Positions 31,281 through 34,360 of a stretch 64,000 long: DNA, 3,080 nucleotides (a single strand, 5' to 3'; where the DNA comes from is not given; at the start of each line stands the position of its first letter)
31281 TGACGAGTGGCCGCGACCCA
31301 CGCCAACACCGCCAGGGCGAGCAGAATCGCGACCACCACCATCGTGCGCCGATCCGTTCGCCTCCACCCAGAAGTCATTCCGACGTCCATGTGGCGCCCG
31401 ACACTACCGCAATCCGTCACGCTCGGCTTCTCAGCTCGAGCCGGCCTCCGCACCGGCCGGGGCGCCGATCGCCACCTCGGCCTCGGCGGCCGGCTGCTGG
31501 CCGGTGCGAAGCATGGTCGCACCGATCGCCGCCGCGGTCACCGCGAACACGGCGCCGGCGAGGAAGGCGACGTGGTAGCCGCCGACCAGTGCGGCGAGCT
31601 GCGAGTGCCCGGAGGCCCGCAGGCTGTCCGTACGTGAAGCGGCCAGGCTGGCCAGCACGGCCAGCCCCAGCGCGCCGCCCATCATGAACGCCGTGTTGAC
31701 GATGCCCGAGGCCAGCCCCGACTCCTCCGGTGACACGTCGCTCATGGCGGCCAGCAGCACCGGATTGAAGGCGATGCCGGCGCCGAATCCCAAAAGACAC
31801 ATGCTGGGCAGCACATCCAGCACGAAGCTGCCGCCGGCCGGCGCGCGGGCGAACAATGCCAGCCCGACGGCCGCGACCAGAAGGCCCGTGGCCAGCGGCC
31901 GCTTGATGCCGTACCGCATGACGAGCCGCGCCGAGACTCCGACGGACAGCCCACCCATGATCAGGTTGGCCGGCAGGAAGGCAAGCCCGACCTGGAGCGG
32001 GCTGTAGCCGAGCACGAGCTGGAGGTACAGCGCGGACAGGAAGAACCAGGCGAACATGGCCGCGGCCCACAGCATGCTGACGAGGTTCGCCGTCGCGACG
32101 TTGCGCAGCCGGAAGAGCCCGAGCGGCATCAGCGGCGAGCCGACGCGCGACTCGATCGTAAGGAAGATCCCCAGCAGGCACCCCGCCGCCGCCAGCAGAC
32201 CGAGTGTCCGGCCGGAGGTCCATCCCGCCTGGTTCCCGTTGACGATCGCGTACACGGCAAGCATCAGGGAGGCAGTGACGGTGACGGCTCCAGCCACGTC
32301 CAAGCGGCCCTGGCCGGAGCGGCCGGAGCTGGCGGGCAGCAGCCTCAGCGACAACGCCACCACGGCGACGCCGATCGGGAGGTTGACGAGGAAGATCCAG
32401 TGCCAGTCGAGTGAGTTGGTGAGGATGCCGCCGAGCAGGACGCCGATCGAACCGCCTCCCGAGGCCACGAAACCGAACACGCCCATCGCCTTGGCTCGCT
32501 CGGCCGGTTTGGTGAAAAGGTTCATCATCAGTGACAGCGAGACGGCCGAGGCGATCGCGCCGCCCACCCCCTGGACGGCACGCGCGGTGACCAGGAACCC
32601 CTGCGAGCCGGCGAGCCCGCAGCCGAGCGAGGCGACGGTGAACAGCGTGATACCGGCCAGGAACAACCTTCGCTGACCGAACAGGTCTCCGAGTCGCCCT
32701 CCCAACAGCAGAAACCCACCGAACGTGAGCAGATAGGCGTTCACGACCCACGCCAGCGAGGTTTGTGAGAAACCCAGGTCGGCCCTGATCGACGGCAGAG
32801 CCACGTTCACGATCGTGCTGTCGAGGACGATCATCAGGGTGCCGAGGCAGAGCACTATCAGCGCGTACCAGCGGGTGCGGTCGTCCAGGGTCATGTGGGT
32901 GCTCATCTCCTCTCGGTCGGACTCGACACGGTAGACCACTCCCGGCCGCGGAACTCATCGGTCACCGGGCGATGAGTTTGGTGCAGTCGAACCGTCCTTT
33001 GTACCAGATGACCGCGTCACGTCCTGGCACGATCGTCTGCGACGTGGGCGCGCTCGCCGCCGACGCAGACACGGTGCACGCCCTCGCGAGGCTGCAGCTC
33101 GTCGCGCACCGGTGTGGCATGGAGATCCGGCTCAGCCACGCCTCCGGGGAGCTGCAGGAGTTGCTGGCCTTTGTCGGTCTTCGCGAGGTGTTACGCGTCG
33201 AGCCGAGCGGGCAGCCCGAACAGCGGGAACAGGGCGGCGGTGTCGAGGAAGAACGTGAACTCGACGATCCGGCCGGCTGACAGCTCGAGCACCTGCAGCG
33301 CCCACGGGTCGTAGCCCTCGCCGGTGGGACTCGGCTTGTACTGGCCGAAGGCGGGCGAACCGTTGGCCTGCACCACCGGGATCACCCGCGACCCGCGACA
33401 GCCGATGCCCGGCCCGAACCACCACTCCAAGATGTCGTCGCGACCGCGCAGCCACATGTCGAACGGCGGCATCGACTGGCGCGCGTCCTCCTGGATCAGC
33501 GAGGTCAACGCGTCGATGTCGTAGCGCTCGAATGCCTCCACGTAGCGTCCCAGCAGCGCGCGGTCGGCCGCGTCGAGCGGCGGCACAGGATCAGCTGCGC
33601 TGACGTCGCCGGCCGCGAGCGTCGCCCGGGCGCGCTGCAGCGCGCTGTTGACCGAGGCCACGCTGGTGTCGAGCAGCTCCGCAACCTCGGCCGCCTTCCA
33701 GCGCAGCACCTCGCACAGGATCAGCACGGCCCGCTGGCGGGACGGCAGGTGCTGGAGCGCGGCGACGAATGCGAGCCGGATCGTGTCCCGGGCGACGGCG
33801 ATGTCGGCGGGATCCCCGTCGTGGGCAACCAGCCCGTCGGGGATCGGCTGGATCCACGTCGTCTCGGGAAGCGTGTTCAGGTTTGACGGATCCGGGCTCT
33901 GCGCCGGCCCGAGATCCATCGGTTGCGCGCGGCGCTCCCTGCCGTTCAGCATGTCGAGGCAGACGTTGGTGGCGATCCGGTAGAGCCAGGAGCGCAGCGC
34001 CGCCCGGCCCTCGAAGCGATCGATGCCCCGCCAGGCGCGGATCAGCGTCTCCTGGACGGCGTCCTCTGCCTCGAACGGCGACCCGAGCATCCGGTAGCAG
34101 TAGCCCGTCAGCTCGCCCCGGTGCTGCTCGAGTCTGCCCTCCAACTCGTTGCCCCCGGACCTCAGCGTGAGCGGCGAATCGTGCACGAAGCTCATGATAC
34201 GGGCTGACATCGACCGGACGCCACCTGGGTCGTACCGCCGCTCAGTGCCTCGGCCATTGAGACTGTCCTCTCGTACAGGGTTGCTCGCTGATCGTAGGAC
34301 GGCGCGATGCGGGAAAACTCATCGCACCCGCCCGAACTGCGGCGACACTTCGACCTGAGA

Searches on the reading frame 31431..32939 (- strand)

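Call 70: search_protein_families(library=pfam, proteins=[window:31431-32939:-], max_evalue=0.001)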
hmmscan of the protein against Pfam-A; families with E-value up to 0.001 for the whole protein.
window:31431-32939:- (502 aa): 1 family
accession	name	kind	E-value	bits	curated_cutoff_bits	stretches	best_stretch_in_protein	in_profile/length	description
PF07690.21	MFS_1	-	9.2e-51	173.2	33.4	1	30-425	1-346/347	Major Facilitator Superfamily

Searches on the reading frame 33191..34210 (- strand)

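Call 70: search_protein_families(library=pfam, proteins=[window:33191-34210:-], max_evalue=0.001)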
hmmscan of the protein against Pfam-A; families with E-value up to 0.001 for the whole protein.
window:33191-34210:- (339 aa): 5 families
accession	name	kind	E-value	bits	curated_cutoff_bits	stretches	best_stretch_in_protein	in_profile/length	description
PF04542.20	Sigma70_r2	-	1.8e-21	76.1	24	1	28-93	3-70/71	Sigma-70 region 2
PF08281.18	Sigma70_r4_2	-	3.1e-15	56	25.7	1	146-198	2-54/54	Sigma-70, region 4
PF12680.13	SnoaL_2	-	2.6e-10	41.3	27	1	222-317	3-101/102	SnoaL-like domain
PF22029.2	PhyR_sigma2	-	0.00016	22.1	27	1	41-79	15-53/55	Sigma2 domain of PhyR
PF04545.22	Sigma70_r4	-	0.0002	21.3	24.1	1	151-198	1-48/50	Sigma-70, region 4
